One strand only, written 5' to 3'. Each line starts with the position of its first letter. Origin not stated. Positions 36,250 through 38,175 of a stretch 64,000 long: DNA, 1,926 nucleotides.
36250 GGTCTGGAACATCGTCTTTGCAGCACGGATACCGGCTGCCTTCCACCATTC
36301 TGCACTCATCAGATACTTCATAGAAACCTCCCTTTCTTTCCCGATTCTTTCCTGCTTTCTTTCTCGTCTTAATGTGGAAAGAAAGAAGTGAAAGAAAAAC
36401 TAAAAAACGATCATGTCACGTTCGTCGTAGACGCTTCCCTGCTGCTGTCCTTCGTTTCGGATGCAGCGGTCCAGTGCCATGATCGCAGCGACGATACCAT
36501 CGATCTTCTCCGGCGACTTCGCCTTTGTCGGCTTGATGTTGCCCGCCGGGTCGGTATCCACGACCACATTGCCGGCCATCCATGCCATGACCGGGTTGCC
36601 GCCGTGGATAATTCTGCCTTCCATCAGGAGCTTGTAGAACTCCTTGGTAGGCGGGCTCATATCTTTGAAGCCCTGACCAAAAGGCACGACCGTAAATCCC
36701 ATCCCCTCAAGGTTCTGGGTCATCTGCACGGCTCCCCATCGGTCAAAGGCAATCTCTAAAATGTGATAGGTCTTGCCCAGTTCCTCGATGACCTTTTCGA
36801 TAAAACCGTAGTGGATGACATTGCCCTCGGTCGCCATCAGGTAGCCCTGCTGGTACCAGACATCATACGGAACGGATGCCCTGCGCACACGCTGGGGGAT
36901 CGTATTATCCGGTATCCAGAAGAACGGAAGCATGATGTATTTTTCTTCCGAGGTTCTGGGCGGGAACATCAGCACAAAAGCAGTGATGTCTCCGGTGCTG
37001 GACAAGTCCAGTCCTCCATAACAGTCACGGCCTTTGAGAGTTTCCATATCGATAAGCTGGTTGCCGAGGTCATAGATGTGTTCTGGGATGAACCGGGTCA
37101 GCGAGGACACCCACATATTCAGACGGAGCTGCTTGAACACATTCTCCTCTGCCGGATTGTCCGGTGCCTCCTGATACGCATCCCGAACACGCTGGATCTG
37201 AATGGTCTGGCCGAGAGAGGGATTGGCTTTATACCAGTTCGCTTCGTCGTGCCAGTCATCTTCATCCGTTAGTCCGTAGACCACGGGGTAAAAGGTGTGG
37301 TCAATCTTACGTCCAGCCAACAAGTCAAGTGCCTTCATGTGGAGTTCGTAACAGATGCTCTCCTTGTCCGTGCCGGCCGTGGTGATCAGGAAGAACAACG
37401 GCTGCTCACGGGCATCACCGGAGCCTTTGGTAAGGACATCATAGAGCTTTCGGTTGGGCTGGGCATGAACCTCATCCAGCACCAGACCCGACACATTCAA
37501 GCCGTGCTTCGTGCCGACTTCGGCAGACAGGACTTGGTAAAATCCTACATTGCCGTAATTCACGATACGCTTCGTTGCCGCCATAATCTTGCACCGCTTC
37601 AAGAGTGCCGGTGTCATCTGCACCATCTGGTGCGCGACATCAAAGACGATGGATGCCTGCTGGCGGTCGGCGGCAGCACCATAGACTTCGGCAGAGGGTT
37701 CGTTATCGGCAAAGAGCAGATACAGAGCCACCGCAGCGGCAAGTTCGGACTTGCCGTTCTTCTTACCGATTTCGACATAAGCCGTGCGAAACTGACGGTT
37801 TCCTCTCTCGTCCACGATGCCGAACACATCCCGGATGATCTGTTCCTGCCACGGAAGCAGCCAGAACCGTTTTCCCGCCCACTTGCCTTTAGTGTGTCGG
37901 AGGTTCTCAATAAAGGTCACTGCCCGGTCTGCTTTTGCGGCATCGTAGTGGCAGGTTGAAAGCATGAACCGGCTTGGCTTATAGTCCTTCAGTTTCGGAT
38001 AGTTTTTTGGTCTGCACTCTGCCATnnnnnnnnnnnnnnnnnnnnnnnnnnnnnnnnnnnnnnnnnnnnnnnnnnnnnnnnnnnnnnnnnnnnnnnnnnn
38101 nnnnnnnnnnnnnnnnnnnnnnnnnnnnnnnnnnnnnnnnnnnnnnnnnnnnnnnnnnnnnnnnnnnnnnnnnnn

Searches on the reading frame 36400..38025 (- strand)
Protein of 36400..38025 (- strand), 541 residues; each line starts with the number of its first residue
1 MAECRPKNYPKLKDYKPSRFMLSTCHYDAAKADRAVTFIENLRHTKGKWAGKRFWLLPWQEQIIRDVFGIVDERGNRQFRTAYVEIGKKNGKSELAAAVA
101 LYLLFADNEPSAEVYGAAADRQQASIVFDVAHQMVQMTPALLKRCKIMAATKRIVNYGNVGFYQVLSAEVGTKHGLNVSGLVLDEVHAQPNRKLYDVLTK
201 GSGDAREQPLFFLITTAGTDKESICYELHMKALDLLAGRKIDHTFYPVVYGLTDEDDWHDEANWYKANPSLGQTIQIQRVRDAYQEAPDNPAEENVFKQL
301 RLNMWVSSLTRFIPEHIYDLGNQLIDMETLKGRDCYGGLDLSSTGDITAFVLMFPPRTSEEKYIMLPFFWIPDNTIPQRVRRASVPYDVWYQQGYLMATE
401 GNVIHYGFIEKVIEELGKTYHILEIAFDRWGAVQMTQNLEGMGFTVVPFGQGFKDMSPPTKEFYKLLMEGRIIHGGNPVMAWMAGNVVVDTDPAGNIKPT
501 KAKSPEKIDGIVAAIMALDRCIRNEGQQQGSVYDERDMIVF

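Call 62: search_dna_similar(query=window:36400-38025:-, collection=phages, mode=protein, max_rows=8)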
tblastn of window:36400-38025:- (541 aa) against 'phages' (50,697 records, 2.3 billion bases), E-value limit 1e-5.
Records with a match: 2754; places in all: 2758; records where one place covers at least 80% of the query: 2328.
Best place of each record, by identity: 60-80% 148; <60% 2606.
By first word of the organism name: Lactococcus 406; Streptococcus 315; Staphylococcus 281; Vibrio 219; Mycobacterium 156; Enterococcus 145; Paenibacillus 110; Arthrobacter 107; Gordonia 97; Streptomyces 76; and 112 more.
By host as written in the record: - 380; Lactococcus lactis 240; Mycobacterium smegmatis mc2 155 108; Staphylococcus aureus 78; Arthrobacter sp. ATCC 21022 62; Gordonia terrae 3612 56; Ralstonia solanacearum 49; Enterococcus faecalis 43; and 762 more.
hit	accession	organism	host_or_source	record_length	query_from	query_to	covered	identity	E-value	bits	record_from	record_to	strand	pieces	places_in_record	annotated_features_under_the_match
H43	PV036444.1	Clostridium phage NatCom_42228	Clostridium sp. 003024715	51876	15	541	97%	76.1%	0e+0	808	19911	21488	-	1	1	terminase large subunit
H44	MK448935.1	Streptococcus phage Javan424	Streptococcus porcinus Jelinkova_176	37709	9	541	99%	75.0%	0e+0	812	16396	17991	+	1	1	terminase large subunit | terminase small subunit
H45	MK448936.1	Streptococcus phage Javan426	Streptococcus porcinus SRR067676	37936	9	541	99%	75.0%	0e+0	812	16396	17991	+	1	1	terminase large subunit | terminase small subunit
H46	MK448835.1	Streptococcus phage Javan93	Streptococcus canis ERR438807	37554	15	541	97%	75.9%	0e+0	811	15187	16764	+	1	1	terminase large subunit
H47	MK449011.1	Streptococcus phage Javan92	Streptococcus canis ERR438806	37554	15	541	97%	75.9%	0e+0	811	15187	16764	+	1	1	terminase large subunit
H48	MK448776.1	Streptococcus phage Javan49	Streptococcus agalactiae GB00901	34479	15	541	97%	75.9%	0e+0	808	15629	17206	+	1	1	terminase large subunit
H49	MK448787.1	Streptococcus phage Javan51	Streptococcus agalactiae GD201008-001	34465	15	541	97%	75.7%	0e+0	806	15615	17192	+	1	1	terminase large subunit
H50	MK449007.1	Streptococcus phage Javan8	Streptococcus agalactiae A909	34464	15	541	97%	75.7%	0e+0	806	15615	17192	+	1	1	terminase large subunit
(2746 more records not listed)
